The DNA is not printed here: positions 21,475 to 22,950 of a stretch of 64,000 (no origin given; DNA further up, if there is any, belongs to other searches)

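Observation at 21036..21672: Six tandem copies of a 106-bp promoter-plus-start-codon unit upstream of an archaeal-type ATPase gene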

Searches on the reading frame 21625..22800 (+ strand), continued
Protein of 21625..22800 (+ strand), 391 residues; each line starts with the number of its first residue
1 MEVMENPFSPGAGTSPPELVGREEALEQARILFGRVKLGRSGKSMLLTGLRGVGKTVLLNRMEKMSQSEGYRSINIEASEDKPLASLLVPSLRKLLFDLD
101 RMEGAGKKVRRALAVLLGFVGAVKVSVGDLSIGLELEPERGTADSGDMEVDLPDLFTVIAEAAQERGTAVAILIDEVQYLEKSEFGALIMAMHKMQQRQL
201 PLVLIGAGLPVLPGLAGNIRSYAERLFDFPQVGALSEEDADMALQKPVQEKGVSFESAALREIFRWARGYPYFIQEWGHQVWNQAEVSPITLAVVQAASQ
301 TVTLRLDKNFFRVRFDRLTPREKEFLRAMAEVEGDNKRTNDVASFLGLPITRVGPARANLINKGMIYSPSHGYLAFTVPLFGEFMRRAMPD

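Call 47: search_protein_representatives(protein=window:21625-22800:+)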
Query: 391 residues. Proteins with E-value up to 0.001 (for the whole library): 7688; up to 1e-10: 4111; up to 1e-30: 949. The best 150 are listed.
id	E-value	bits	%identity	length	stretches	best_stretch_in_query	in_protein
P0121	4.5e-119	414.5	51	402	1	3-391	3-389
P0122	4.3e-118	411.3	49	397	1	2-391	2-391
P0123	1.2e-117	409.8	50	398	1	1-390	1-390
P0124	2.7e-114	398.7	51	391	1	1-388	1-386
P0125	1.8e-112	392.7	49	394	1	2-387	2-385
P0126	8.7e-111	387.2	49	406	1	1-390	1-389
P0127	4.8e-110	384.8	48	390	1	3-390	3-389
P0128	7.1e-110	384.2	48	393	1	1-390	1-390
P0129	2.4e-109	382.4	49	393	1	1-387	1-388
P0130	4.2e-108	378.4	48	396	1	3-390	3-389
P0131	4.6e-108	378.2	49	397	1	3-390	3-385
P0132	1.3e-106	373.4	46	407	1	5-391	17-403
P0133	9.1e-105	367.4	48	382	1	1-388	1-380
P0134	8.2e-104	364.2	62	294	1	1-279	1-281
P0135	2.4e-103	362.7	48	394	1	1-390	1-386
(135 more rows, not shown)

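Call 51: find_encoding_contigs(protein=P0041, flank=2500, max_places=2)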
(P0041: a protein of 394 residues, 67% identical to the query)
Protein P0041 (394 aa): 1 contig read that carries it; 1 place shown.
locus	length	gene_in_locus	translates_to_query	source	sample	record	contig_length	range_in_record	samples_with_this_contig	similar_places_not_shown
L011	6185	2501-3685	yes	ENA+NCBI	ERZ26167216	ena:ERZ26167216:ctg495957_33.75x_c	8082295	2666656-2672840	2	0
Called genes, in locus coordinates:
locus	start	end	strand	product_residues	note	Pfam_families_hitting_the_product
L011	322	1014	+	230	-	PF20613:HipA_2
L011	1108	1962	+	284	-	PF11236:DUF3037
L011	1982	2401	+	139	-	-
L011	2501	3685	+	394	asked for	PF13191:AAA_16, PF13401:AAA_22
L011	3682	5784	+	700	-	PF00580:UvrD-helicase, PF13245:AAA_19 (weak), PF13361:UvrD_C, PF13538:UvrD_C_2 (faint)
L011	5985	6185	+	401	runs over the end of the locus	PF13546:DDE_5, PF01609:DDE_Tnp_1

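Call 52: find_encoding_contigs(protein=P0051, flank=2500, max_places=2)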
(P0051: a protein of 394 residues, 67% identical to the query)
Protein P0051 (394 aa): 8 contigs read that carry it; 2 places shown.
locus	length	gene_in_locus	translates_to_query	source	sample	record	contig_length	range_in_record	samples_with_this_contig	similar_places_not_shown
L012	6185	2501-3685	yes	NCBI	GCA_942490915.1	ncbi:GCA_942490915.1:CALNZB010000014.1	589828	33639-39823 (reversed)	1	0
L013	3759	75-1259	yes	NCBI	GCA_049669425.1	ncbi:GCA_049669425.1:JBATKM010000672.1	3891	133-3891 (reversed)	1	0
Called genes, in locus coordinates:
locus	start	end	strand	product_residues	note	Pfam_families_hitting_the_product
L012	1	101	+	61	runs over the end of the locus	-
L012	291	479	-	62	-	-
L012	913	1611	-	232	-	-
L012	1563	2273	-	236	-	PF03695:UPF0149, PF02810:SEC-C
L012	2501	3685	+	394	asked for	PF13191:AAA_16, PF01637:ATPase_2 (faint), PF13401:AAA_22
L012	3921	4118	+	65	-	-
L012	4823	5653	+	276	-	PF00561:Abhydrolase_1, PF12146:Hydrolase_4, PF12697:Abhydrolase_6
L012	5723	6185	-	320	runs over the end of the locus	-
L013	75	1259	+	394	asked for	PF13191:AAA_16, PF01637:ATPase_2 (faint), PF13401:AAA_22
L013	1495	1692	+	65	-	-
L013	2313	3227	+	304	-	PF00561:Abhydrolase_1, PF12146:Hydrolase_4, PF12697:Abhydrolase_6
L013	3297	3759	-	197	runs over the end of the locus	?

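Call 53: find_encoding_contigs(protein=P0082, flank=2500, max_places=2)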
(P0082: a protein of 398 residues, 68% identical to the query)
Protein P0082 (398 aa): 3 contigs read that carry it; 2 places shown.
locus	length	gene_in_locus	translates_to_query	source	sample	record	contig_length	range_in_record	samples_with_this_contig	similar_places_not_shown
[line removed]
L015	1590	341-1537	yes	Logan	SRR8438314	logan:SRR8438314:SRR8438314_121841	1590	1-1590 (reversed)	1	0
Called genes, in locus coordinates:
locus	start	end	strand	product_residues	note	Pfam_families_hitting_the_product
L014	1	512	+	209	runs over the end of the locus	PF06114:Peptidase_M78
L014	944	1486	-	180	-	PF07592:DDE_Tnp_ISAZ013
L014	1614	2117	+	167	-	PF00589:Phage_integrase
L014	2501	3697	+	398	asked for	PF13191:AAA_16, PF13401:AAA_22, PF13173:AAA_14 (faint)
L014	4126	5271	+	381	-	PF00989:PAS, PF13188:PAS_8, PF08448:PAS_4 (weak), PF13426:PAS_9, PF00512:HisKA, PF02518:HATPase_c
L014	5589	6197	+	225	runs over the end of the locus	PF25087:GMPPB_C (faint), PF00132:Hexapep (weak)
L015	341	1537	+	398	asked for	PF13191:AAA_16, PF13401:AAA_22, PF13173:AAA_14 (faint)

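Call 55: predict_structure(alignment_id=A2)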
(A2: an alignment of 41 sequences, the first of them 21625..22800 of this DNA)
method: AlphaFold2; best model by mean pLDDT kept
length: 391 residues; sequences in the alignment: 41
mean_pLDDT: 78.7   pTM: 0.73
mean pLDDT of the five models: 78.7, 78.5, 74.7, 73.5, 68.4
residues with pLDDT >= 90: 115; 70-90: 188; 50-70: 48; < 50: 40
segments of 3 or more residues with pLDDT < 50: 11-15, 124-143, 211-219, 370-374
pLDDT, mean of each block of 10 residues (from residue 1): 65 55 88 92 78 74 93 91 86 87 68 73 43 30 57 88 91 88 82 90 84 43 73 83 89 94 91 86 91 96 87 86 91 78 88 84 65 53 87 75
secondary structure, 60 per line:
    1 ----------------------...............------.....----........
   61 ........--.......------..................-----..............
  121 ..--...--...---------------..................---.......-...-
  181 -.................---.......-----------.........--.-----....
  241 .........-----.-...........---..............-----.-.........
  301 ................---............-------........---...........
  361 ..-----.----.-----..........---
elements in order: H23-37 E44-48 H53-68 E71-77 H84-101 H107-122 E125-127 E130-132 H148-165 E169-175 H182-198 E202-208 H220-226 H237-249 H257-267 H271-284 H292-316 H320-331 H339-346 H350-362 H379-388

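Call 58: fold_search(model_id=the predicted structure, library=pdb)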
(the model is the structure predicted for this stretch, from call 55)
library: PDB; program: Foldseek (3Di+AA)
matches with E <= 10: 1419; with E <= 0.001: 294
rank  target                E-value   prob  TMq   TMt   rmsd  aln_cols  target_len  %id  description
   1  1in8                  6.6e-08  1.00  0.40  0.50   9.9       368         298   17  THERMOTOGA MARITIMA RUVB T158V (released 2001-08-08)
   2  9dx4_B                8.7e-08  1.00  0.41  0.51   9.2       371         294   17  EcRuvB T102R mutant (released 2026-01-21)
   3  9dx4_C                1.3e-07  1.00  0.40  0.50   9.3       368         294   19  EcRuvB T102R mutant (released 2026-01-21)
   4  7x5b                  1.3e-07  1.00  0.40  0.48  10.2       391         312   18  Crystal structure of RuvB (released 2023-03-08)
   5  1in4                  1.3e-07  1.00  0.39  0.49  10.1       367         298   17  THERMOTOGA MARITIMA RUVB HOLLIDAY JUNCTION BRANCH MIGRATION MOTOR (released 2001-08-08)
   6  1in7                  1.4e-07  1.00  0.41  0.51  10.0       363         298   16  THERMOTOGA MARITIMA RUVB R170A (released 2001-08-08)
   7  1in6                  1.5e-07  1.00  0.41  0.51   9.2       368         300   16  THERMOTOGA MARITIMA RUVB K64R MUTANT (released 2001-08-08)
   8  9dx4_D                1.8e-07  1.00  0.39  0.49   9.5       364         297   19  EcRuvB T102R mutant (released 2026-01-21)
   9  7pbl_A                2.3e-07  1.00  0.40  0.48   9.6       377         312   15  RuvAB branch migration motor complexed to the Holliday junction - RuvB AAA+ state s1 [t2 dataset] (released 2022-09-14)
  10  9dx5_D                2.6e-07  1.00  0.40  0.55   8.7       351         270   18  EcRuvB T102R hexamer assembly (released 2026-01-21)
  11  2qby_A                3.1e-07  1.00  0.47  0.49   9.1       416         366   15  Crystal structure of a heterodimer of Cdc6/Orc1 initiators bound to origin DNA (from S. solfataricus) (released 2007-09-11)
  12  6blb                  3.6e-07  1.00  0.40  0.49  10.0       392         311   19  1.88 Angstrom Resolution Crystal Structure Holliday Junction ATP-dependent DNA Helicase (RuvB) from Pseudomonas aerugino (released 2017-11-22)
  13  8efy_D                5.7e-07  1.00  0.40  0.48   9.9       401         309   15  Structure of double homo-hexameric AAA+ ATPase RuvB motors (released 2023-05-10)
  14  8efv_C                6.3e-07  1.00  0.38  0.47   9.7       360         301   17  Structure of single homo-hexameric Holliday junction ATP-dependent DNA helicase RuvB motor (released 2023-05-10)
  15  2qen                  6.6e-07  1.00  0.54  0.59  10.8       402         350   17  The walker-type atpase paby2304 of pyrococcus abyssi (released 2008-07-01)
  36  2fna_A                4.3e-06  1.00  0.49  0.54   9.2       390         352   16  Crystal structure of an archaeal aaa+ atpase (sso1545) from sulfolobus solfataricus p2 at 2.00 A resolution (released 2006-02-07)
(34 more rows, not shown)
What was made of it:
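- Closest known: Archaeal-type AAA+ ATPases PF01637. Same: TM-scores (normalised by query / by target) are 0.54/0.59 for 2qen and 0.49/0.54 for 2fna, and Orc1/Cdc6 hits have E about 1e-7 to 1e-6 (call 58).
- Checked: The predicted fold does have its best TM-scores to the archaeal ATPases 2qen and 2fna (call 58).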

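Call 59: find_related_loci(query=A2, collection=viral_contigs, flank=1500)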
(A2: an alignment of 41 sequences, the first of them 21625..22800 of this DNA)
Query A2 (391 aa) in viral_contigs; peptide patterns used: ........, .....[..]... (x = any residue, [..] = any of these).
34 stretches matched a pattern; 1 encode a relative of the query (tblastn E <= 1e-3); 1 distinct loci.
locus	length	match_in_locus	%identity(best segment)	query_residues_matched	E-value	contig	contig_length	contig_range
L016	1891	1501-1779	39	6-96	2e-14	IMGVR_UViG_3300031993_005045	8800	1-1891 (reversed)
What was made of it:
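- Tried and rejected: A protein-based scan of viral contigs gave one truncated, distant relative and was not informative (call 59).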

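Call 60: find_encoding_contigs(protein=P0078, flank=2000, max_places=2)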
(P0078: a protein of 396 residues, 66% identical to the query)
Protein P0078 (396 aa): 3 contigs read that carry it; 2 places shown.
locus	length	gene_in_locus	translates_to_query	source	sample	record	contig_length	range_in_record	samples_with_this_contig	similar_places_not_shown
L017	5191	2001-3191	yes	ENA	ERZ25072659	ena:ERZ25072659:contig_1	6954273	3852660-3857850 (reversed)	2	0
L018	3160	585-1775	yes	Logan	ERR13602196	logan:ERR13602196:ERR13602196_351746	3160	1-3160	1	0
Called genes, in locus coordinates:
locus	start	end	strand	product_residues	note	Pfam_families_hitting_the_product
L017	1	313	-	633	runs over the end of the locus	PF00009:GTP_EFTU, PF03144:GTP_EFTU_D2, PF25461:Beta-barrel_SelB, PF09106:WHD_2nd_SelB, PF09107:WHD_3rd_SelB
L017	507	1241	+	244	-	PF02633:Creatininase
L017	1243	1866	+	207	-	PF01300:Sua5_yciO_yrdC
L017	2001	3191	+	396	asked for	PF13191:AAA_16, PF13401:AAA_22, PF13173:AAA_14 (faint)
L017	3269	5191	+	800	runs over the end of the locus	PF01343:Peptidase_S49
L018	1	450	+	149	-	?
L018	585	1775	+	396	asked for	PF13191:AAA_16, PF13401:AAA_22, PF13173:AAA_14 (faint)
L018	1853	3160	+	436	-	?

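Call 61: find_encoding_contigs(protein=P0105, flank=2000, max_places=2)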
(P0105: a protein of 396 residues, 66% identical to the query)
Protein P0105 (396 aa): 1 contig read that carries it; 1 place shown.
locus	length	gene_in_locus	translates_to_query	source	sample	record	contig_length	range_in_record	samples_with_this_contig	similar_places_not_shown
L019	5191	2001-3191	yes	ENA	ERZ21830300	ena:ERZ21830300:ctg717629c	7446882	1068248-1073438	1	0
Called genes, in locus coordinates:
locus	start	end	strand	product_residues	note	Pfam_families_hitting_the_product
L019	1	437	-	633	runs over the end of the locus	PF00009:GTP_EFTU, PF03144:GTP_EFTU_D2, PF25461:Beta-barrel_SelB, PF09106:WHD_2nd_SelB, PF09107:WHD_3rd_SelB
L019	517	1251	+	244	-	PF02633:Creatininase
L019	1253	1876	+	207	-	PF01300:Sua5_yciO_yrdC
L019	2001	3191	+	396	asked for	PF13191:AAA_16, PF13401:AAA_22, PF13173:AAA_14 (faint)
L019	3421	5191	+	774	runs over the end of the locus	PF01343:Peptidase_S49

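Call 62: find_encoding_contigs(protein=P0081, flank=2000, max_places=2)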
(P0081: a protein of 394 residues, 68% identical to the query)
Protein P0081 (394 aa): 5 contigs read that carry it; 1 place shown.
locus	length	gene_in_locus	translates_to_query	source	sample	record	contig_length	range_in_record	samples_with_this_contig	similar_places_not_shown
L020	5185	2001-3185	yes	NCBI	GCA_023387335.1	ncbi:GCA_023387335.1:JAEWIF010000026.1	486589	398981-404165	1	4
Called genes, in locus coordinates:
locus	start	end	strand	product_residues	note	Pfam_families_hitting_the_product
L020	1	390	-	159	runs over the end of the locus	PF04306:DUF456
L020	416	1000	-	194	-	PF19540:DUF6064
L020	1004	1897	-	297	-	PF00248:Aldo_ket_red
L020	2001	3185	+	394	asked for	PF13191:AAA_16, PF13401:AAA_22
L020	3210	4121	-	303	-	PF00126:HTH_1, PF03466:LysR_substrate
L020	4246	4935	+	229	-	PF13531:SBP_bac_11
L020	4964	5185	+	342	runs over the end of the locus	PF04909:Amidohydro_2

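Call 66: search_protein_families(library=pfam, proteins=[L003:1382-2572:+], max_evalue=0.00001)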
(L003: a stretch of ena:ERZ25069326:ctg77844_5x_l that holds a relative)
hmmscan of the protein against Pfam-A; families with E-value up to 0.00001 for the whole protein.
L003:1382-2572:+ (396 aa): 1 family
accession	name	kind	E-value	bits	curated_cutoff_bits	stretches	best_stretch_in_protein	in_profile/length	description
PF13191.12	AAA_16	-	1.1e-06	29.7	32.6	1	19-171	2-142/167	AAA ATPase domain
